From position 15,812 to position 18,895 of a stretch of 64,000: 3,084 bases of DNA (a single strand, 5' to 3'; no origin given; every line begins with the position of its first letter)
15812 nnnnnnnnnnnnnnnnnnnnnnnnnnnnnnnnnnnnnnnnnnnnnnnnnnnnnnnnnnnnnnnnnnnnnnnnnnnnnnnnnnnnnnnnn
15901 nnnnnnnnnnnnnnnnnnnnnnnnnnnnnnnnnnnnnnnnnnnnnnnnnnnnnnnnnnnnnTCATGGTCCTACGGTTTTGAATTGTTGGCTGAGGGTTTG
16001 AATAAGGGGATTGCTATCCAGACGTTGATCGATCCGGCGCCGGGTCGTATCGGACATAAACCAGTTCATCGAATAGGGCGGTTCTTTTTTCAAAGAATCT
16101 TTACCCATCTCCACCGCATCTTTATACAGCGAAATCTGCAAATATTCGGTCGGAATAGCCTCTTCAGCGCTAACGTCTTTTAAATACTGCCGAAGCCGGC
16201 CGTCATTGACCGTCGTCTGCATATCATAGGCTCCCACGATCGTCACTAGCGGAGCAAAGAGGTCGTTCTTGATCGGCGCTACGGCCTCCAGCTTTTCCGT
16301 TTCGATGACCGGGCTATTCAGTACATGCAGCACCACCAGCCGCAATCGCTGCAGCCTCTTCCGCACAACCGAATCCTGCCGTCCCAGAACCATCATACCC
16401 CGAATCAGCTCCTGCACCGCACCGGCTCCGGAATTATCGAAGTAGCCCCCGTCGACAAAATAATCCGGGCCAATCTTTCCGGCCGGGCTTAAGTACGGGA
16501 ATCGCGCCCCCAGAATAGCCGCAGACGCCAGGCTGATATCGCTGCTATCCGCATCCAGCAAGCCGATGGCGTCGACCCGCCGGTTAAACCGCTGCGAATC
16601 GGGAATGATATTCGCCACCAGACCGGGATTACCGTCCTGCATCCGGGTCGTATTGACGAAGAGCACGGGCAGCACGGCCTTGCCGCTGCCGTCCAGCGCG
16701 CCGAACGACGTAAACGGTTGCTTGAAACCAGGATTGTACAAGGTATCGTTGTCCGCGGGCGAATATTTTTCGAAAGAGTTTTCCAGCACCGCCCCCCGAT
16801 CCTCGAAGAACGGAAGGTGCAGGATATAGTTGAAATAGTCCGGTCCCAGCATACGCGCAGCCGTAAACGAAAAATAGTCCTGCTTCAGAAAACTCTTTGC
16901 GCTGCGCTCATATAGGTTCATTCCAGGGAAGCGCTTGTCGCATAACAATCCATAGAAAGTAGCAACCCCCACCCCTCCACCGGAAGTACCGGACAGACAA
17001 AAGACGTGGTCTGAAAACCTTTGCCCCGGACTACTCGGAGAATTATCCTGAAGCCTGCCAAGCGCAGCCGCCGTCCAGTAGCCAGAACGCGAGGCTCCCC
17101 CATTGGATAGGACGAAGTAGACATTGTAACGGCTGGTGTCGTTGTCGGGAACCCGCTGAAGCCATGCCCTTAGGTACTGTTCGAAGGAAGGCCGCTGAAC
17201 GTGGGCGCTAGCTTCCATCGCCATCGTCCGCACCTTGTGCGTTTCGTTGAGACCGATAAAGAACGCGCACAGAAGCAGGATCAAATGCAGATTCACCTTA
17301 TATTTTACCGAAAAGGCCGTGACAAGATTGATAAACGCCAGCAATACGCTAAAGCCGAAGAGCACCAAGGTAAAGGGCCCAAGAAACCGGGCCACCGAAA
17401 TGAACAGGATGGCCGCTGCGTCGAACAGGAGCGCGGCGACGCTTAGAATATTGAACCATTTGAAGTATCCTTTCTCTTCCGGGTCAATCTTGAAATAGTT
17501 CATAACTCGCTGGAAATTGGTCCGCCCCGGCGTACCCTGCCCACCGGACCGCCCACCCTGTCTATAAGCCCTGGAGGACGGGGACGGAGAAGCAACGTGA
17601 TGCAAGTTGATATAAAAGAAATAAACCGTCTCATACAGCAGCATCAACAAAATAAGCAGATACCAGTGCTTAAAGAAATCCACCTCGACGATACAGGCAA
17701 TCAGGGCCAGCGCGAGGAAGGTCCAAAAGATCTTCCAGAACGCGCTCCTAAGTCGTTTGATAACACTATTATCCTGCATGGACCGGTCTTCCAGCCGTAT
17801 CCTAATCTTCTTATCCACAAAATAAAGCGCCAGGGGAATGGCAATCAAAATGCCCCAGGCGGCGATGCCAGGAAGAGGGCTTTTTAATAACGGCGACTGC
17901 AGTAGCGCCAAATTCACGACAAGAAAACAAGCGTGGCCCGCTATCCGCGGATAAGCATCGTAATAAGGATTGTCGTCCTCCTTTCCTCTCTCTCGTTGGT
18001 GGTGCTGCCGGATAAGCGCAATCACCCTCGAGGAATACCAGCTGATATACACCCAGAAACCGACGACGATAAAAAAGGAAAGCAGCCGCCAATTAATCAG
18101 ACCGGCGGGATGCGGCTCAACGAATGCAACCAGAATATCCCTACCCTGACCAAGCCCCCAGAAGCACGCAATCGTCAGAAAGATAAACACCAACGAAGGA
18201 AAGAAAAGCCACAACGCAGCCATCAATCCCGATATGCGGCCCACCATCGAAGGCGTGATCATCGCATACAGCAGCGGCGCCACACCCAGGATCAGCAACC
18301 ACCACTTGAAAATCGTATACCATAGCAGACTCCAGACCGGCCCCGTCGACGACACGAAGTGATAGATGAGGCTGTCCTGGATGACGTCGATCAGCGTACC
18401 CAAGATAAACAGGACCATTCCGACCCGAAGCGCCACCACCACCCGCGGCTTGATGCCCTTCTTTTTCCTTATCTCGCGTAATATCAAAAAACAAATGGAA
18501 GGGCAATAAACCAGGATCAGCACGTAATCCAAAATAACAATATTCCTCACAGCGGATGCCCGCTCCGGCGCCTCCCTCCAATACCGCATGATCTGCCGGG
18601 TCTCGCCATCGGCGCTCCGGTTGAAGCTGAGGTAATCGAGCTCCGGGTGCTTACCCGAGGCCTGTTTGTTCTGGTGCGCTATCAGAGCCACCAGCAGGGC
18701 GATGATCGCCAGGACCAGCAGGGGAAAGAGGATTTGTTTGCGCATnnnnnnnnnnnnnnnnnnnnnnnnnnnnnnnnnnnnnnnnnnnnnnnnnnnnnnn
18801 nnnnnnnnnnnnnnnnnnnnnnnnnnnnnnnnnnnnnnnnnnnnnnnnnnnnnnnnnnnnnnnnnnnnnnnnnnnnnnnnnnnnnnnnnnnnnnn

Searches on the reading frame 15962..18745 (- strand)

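Call 57: search_protein_families(library=pfam, proteins=[window:15962-18745:-], max_evalue=0.0001)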
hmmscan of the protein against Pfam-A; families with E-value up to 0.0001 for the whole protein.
window:15962-18745:- (927 aa): 1 family
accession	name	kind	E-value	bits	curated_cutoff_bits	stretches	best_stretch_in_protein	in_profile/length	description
PF01734.28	Patatin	-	1.4e-06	29.1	27.7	1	549-774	5-187/191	Patatin-like phospholipase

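Call 76: search_protein_families(library=padloc, proteins=[window:15962-18745:-], max_evalue=0.00001)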
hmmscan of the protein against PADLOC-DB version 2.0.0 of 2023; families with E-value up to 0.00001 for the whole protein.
window:15962-18745:- (927 aa): 0 families
